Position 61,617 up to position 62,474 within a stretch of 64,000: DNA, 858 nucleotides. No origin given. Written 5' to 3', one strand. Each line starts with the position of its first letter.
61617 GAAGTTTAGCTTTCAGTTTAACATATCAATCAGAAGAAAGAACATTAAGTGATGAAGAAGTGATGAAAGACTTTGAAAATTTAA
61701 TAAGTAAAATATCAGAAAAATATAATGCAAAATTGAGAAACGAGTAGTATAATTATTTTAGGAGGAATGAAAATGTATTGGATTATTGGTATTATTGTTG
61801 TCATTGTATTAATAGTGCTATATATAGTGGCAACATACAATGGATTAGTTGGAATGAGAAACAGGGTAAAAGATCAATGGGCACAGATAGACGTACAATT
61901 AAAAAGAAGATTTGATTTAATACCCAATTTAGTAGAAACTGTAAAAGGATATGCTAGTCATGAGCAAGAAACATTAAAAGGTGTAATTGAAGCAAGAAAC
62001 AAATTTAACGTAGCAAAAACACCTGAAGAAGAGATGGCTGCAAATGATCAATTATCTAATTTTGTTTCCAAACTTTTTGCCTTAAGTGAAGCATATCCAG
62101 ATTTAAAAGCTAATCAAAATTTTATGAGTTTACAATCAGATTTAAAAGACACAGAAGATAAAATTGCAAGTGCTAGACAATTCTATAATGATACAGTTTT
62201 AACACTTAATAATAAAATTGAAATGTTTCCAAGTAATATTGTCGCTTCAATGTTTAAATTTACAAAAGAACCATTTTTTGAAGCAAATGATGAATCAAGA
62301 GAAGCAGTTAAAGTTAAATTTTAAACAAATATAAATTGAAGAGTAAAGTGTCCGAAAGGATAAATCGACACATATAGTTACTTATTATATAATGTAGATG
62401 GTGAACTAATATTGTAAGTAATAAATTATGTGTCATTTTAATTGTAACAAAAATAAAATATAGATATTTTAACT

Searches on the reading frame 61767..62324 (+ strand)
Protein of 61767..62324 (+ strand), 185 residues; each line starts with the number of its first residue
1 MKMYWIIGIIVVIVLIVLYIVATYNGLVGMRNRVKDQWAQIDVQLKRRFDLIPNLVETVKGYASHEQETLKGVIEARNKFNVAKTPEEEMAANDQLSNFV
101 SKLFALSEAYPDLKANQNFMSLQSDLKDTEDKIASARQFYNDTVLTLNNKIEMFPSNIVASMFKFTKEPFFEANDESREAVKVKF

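Call 67: search_protein_families(library=ncbifam, proteins=[window:61767-62324:+], max_evalue=0.00001)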
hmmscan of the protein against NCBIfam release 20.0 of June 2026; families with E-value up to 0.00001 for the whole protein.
window:61767-62324:+ (185 aa): 1 family
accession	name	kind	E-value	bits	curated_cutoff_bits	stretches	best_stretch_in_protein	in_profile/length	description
NF040966.1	MamQ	equivalog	4.5e-24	85.1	250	2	90-180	106-196/221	magnetosome protein MamQ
